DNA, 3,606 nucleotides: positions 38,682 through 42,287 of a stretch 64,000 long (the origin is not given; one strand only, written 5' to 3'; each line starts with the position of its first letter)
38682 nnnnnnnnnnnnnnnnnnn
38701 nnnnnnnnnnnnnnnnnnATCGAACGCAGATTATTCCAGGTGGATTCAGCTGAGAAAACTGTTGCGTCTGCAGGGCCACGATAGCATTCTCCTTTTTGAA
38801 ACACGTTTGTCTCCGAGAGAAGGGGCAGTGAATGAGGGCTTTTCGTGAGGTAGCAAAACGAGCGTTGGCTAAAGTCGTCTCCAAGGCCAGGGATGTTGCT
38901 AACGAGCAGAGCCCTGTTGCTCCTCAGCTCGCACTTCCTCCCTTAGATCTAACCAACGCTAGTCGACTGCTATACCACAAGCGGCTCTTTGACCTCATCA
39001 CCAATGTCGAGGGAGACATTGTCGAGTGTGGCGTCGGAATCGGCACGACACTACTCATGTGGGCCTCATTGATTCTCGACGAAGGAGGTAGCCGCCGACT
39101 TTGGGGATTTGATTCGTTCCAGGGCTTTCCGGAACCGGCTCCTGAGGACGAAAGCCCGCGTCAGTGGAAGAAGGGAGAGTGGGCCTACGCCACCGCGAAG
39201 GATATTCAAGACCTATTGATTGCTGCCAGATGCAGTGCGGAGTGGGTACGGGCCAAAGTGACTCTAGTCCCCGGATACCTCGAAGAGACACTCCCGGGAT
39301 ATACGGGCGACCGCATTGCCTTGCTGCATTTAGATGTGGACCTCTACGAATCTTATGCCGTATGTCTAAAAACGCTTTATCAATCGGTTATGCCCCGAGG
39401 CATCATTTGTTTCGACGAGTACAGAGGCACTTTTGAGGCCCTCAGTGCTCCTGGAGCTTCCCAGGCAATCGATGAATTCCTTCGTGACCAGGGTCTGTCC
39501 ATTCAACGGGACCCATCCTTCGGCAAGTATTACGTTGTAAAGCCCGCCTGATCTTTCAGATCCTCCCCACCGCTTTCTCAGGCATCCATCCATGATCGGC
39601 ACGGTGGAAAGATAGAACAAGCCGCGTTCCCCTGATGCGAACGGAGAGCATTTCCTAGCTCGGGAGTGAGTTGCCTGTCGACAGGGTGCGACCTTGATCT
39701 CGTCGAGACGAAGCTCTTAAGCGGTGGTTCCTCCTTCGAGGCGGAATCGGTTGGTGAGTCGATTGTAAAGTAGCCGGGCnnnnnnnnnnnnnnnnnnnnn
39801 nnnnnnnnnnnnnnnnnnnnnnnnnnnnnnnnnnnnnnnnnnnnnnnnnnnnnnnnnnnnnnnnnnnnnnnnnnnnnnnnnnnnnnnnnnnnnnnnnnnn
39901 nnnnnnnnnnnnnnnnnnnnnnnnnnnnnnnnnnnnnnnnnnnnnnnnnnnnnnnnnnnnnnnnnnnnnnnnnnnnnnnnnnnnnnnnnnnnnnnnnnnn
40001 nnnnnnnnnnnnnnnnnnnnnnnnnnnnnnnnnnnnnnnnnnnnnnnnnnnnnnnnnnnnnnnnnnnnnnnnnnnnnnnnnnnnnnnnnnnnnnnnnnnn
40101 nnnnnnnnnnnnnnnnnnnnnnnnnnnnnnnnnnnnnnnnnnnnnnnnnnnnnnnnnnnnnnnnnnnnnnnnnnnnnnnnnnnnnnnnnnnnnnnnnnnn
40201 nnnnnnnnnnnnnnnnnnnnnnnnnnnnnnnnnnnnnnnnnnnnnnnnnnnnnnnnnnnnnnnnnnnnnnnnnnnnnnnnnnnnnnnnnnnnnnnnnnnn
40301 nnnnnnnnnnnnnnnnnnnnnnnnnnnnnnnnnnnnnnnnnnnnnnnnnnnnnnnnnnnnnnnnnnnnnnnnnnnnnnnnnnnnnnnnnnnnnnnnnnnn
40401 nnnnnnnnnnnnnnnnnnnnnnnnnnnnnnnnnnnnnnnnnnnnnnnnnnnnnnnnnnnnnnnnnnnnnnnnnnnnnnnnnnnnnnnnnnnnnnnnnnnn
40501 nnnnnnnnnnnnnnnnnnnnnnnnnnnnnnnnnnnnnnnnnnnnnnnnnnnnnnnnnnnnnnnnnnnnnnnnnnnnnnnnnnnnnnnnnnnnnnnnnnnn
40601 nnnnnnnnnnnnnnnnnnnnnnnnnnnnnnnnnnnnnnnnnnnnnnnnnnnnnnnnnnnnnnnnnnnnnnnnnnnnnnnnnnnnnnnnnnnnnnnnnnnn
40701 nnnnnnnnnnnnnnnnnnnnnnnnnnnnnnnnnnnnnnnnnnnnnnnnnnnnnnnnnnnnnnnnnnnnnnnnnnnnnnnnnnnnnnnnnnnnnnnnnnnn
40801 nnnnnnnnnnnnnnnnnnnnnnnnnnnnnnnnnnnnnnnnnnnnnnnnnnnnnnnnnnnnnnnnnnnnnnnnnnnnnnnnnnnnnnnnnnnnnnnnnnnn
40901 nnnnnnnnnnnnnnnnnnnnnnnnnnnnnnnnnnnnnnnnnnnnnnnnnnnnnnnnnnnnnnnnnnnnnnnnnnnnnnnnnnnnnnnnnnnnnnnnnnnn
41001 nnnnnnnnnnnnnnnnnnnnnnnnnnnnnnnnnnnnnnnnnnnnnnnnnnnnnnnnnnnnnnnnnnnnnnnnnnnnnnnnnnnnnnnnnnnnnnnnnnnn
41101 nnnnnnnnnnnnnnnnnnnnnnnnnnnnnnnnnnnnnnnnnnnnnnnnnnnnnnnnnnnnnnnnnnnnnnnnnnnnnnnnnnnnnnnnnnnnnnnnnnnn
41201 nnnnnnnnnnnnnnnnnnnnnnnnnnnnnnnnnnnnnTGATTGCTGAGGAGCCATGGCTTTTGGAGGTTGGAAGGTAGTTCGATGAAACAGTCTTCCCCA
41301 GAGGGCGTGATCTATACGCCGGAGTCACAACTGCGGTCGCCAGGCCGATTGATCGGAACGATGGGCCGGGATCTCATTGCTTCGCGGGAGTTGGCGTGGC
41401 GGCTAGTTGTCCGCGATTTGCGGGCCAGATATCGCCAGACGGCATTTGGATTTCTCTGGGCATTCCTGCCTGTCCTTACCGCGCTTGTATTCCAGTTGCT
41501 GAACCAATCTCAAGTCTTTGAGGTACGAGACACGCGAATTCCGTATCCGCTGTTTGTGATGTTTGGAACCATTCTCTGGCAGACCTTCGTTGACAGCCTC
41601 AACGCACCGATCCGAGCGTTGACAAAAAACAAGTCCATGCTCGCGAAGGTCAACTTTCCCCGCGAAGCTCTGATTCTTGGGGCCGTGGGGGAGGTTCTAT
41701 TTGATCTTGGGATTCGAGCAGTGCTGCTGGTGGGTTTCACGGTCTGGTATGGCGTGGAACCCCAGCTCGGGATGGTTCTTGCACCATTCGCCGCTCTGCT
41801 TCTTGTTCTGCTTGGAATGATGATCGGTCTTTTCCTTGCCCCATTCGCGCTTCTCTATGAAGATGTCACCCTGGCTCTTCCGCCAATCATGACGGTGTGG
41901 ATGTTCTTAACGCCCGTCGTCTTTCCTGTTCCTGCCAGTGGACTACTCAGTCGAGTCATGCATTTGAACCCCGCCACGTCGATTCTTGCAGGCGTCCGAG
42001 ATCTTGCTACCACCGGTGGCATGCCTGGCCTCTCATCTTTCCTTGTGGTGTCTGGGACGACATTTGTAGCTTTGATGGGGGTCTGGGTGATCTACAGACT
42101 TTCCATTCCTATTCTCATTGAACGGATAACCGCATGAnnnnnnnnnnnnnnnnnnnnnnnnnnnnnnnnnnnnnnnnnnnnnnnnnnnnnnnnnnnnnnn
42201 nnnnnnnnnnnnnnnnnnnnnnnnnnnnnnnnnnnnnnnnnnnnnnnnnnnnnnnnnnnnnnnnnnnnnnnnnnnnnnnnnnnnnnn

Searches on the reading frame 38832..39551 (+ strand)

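Call 35: search_protein_families(library=pfam, proteins=[window:38832-39551:+])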
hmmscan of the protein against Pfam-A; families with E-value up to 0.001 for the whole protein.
window:38832-39551:+ (239 aa): 2 families
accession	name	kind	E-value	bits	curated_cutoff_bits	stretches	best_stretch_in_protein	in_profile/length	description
PF05711.17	TylF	-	3.7e-25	89.1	23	1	57-222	89-248/264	Macrocin-O-methyltransferase (TylF)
PF13578.12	Methyltransf_24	-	4.5e-09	37.6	26.3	1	64-197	1-105/105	Methyltransferase domain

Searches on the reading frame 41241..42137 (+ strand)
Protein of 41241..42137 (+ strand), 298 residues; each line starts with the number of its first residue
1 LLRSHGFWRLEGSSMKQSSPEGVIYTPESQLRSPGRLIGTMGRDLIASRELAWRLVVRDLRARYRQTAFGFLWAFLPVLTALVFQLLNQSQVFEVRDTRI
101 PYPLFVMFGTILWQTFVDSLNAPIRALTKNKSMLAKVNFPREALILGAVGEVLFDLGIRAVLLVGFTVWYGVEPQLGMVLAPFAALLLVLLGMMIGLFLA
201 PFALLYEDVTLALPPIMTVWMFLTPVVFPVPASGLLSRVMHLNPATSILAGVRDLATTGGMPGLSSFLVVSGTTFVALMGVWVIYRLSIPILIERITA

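Call 35: search_protein_families(library=pfam, proteins=[window:41241-42137:+])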
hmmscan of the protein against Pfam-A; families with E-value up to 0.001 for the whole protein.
window:41241-42137:+ (298 aa): 1 family
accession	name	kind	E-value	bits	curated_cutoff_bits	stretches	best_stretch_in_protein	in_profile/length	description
PF01061.29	ABC2_membrane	-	1.3e-12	48.1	26.9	1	53-254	4-208/211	ABC-2 type transporter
